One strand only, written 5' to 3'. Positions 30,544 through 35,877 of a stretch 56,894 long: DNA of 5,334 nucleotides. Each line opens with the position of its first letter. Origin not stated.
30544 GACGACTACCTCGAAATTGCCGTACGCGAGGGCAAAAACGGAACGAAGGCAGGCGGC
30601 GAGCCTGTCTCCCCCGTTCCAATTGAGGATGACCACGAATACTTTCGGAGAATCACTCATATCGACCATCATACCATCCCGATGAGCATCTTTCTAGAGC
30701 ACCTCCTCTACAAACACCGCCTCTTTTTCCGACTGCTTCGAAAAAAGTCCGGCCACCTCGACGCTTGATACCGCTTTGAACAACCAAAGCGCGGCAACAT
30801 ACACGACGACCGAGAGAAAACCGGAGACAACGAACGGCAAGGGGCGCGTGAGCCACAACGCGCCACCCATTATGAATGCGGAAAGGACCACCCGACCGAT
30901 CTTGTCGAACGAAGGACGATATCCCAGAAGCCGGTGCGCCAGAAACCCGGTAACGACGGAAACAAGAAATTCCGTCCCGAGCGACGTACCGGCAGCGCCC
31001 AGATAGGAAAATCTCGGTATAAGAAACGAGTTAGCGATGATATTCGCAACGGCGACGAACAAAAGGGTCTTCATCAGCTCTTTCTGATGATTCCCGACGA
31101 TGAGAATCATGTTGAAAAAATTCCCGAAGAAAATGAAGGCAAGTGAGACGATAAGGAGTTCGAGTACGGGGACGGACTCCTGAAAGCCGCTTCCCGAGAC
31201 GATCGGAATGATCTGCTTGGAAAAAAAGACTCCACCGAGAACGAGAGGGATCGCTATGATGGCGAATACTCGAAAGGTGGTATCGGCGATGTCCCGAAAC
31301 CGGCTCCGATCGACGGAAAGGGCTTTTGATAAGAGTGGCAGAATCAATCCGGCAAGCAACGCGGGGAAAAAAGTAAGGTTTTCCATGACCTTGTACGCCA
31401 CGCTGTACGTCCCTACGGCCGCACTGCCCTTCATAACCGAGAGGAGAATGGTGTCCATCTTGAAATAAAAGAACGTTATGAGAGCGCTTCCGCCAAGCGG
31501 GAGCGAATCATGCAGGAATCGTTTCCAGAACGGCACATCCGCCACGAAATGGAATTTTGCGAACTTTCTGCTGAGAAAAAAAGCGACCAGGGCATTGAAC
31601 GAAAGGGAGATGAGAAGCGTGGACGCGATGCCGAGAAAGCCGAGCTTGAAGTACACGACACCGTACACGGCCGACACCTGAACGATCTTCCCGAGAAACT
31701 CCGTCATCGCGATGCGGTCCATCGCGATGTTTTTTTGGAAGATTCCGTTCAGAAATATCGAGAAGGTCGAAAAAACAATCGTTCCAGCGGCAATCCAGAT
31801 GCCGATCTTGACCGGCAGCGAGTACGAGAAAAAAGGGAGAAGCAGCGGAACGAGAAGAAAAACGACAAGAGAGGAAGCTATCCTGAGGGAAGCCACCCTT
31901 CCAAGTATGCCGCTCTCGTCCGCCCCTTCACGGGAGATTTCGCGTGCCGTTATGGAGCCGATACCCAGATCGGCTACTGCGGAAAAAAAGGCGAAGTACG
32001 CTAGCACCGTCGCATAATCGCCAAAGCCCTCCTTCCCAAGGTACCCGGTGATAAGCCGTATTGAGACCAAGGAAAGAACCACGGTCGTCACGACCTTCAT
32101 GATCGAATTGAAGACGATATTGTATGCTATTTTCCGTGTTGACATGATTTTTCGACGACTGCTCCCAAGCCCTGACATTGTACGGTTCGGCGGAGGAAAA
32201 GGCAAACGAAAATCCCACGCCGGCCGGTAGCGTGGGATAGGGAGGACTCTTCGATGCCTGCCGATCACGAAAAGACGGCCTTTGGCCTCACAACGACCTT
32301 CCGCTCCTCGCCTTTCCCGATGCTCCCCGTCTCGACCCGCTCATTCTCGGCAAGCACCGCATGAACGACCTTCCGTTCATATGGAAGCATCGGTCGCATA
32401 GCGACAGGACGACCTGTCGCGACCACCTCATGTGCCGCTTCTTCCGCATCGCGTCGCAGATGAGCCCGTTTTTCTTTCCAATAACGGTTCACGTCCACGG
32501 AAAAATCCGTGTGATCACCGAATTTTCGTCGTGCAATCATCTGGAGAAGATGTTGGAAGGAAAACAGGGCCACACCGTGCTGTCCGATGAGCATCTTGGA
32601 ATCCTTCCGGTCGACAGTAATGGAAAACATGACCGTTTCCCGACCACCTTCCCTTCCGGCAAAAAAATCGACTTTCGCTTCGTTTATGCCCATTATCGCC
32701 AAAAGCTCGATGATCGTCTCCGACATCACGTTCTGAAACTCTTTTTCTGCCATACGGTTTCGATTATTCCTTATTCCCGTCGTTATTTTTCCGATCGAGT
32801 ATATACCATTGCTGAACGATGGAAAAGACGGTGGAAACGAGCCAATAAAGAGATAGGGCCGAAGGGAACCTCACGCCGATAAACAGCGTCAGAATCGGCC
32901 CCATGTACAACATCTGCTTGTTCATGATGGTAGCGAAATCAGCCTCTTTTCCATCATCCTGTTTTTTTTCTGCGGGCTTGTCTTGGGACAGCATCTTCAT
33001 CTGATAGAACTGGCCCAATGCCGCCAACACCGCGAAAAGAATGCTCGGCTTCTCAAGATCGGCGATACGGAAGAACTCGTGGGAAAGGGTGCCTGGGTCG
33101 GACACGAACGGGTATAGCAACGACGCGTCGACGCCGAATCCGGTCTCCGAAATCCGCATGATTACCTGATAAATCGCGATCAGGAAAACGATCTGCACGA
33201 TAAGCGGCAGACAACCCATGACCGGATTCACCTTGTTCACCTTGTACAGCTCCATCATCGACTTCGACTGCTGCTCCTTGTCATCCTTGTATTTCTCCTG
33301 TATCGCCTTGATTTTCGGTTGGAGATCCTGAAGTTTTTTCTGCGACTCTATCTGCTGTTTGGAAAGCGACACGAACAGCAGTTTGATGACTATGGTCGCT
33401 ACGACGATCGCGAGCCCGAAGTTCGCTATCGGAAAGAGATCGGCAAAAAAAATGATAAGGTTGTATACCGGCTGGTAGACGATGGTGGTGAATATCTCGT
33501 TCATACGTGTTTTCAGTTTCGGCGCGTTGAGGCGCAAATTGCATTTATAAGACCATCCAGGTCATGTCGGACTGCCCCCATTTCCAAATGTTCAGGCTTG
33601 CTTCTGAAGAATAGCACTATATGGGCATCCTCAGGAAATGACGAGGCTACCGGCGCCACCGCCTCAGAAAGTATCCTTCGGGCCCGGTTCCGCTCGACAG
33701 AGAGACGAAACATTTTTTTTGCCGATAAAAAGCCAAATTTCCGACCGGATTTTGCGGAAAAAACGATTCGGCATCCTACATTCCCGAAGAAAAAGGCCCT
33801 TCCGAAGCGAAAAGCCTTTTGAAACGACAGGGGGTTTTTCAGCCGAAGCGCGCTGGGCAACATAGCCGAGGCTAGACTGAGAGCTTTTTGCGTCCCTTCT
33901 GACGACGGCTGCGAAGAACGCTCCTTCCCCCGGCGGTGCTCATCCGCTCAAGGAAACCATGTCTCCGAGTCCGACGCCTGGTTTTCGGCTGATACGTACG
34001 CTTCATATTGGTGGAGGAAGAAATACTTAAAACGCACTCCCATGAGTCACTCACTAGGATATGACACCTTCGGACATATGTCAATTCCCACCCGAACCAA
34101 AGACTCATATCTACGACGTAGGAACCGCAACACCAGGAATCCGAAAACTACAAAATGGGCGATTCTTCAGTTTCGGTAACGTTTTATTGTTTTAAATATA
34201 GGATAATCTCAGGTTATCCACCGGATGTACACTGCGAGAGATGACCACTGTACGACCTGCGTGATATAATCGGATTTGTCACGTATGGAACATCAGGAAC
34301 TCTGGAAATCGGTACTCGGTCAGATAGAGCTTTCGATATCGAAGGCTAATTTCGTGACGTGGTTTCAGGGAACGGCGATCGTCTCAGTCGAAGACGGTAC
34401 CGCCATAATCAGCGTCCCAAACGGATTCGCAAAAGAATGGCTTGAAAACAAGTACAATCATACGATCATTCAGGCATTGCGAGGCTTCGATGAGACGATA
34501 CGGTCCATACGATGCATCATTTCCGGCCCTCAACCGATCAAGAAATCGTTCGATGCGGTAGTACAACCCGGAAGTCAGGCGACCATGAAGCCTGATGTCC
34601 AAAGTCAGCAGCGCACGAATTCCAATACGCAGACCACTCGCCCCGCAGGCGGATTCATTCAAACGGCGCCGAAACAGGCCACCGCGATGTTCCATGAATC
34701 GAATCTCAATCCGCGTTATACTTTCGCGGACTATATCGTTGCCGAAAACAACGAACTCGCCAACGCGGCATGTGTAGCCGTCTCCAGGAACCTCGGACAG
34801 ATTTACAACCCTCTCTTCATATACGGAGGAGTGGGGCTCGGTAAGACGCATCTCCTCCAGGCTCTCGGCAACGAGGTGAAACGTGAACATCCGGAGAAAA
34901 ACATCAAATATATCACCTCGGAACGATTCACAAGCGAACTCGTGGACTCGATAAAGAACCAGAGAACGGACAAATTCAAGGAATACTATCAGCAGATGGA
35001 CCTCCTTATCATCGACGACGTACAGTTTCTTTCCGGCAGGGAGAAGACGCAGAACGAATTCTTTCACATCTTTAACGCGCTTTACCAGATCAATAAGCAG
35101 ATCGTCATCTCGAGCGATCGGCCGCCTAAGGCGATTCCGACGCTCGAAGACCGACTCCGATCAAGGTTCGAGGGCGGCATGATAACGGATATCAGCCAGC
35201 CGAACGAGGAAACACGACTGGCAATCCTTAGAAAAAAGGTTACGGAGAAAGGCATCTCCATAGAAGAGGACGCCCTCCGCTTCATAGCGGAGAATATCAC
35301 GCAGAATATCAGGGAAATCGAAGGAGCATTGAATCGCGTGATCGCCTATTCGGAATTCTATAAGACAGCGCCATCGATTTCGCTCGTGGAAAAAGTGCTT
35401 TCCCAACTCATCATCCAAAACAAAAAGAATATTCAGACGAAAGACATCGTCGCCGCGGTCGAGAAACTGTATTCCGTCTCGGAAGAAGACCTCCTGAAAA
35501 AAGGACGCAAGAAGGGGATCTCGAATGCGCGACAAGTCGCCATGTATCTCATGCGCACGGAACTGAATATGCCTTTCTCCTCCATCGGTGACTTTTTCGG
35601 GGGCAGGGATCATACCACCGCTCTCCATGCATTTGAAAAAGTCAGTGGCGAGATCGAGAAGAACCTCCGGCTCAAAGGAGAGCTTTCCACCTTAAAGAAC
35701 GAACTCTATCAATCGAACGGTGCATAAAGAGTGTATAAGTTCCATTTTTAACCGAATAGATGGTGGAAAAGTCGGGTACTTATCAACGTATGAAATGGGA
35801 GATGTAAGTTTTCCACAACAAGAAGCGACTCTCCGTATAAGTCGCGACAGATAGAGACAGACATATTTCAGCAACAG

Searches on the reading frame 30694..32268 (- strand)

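Call 9: search_protein_families(library=pfam, proteins=[window:30694-32268:-])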
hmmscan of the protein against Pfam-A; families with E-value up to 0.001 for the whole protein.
window:30694-32268:- (524 aa): 2 families
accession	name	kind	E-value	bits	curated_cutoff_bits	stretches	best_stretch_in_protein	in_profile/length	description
PF01943.22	Polysacc_synt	-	3.3e-27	96.1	28.2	1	52-315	6-272/274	Polysaccharide biosynthesis protein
PF13440.11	Polysacc_synt_3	-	2.9e-21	76.4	23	1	77-367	6-293/293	Polysaccharide biosynthesis protein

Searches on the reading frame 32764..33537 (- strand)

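Call 9: search_protein_families(library=pfam, proteins=[window:32764-33537:-])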
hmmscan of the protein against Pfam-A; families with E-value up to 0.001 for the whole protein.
window:32764-33537:- (257 aa): 1 family
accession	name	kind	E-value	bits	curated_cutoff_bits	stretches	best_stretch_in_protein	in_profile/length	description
PF02096.25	60KD_IMP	-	1.1e-52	178.8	35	1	40-246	1-161/163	60Kd inner membrane protein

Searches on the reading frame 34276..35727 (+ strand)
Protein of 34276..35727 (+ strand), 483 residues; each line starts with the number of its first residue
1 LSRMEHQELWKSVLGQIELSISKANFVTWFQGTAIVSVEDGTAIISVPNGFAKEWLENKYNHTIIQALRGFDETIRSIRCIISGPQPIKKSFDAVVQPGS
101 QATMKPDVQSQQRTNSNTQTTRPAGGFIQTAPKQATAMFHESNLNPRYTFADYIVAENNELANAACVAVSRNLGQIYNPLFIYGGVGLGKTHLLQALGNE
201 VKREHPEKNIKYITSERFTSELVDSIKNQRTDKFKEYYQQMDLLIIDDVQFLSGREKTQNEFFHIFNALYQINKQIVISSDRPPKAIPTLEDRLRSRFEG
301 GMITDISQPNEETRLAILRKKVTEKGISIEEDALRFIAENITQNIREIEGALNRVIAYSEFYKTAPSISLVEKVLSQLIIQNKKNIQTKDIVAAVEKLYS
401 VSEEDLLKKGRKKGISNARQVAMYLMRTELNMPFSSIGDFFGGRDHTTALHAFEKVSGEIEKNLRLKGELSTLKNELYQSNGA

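Call 7: search_protein_families(library=ncbifam, proteins=[window:34276-35727:+])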
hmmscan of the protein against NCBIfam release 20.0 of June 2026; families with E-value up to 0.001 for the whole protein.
window:34276-35727:+ (483 aa): 24 families
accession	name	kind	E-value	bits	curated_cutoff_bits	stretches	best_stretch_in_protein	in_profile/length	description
TIGR00362.1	DnaA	equivalog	7.5e-153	509.7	343.9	1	10-477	1-437/437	chromosomal replication initiator protein DnaA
NF001154.0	PRK00149.3-3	equivalog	5.2e-103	345.5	410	1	19-479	20-460/462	chromosomal replication initiator protein DnaA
NF009087.0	PRK12422.1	equivalog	6.6e-67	226.6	657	1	133-465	93-430/455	chromosomal replication initiator protein DnaA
TIGR03420.1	DnaA_homol_Hda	equivalog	1.3e-29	103.3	194.8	1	144-375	8-225/226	DnaA regulatory inactivator Hda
NF005982.0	PRK08084.1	equivalog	1.8e-17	63.7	268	1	148-359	19-217/235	DnaA inactivator Hda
NF038214.1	IS21_help_AAA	equivalog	2.7e-17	63.2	200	1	137-283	49-193/232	IS21-like element helper ATPase IstB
NF005304.0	PRK06835.1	equivalog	3.2e-14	52.8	215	1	157-298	163-305/330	ATP-binding protein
NF006571.0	PRK09087.1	equivalog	7.6e-10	38.9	297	1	238-376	86-221/228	DnaA regulatory inactivator HdaA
NF005992.0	PRK08116.1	subfamily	2.8e-09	36.5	189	1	147-322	81-260/269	hypothetical protein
NF005206.0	PRK06672.1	equivalog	5.6e-09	35.4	416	1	10-78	5-72/341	hypothetical protein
NF005149.0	PRK06620.1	equivalog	1.2e-08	34.5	316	1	232-378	78-217/221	hypothetical protein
NF006505.0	PRK08939.1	equivalog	1.8e-08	34.1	228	1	174-249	153-226/306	primosomal protein DnaI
TIGR01128.2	holA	equivalog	2.6e-07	30.3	80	1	243-375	62-191/316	DNA polymerase III subunit delta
NF006616.1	PRK09183.1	subfamily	3.8e-07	29.6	300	1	181-279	104-201/253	IS21-like element helper ATPase IstB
NF005378.0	PRK06921.1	subfamily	8e-07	28.4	207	1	177-298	117-240/266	hypothetical protein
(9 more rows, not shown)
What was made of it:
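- Checked: Context. dnaA starts 21.1 kb to the right, at 34276 (call 7).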
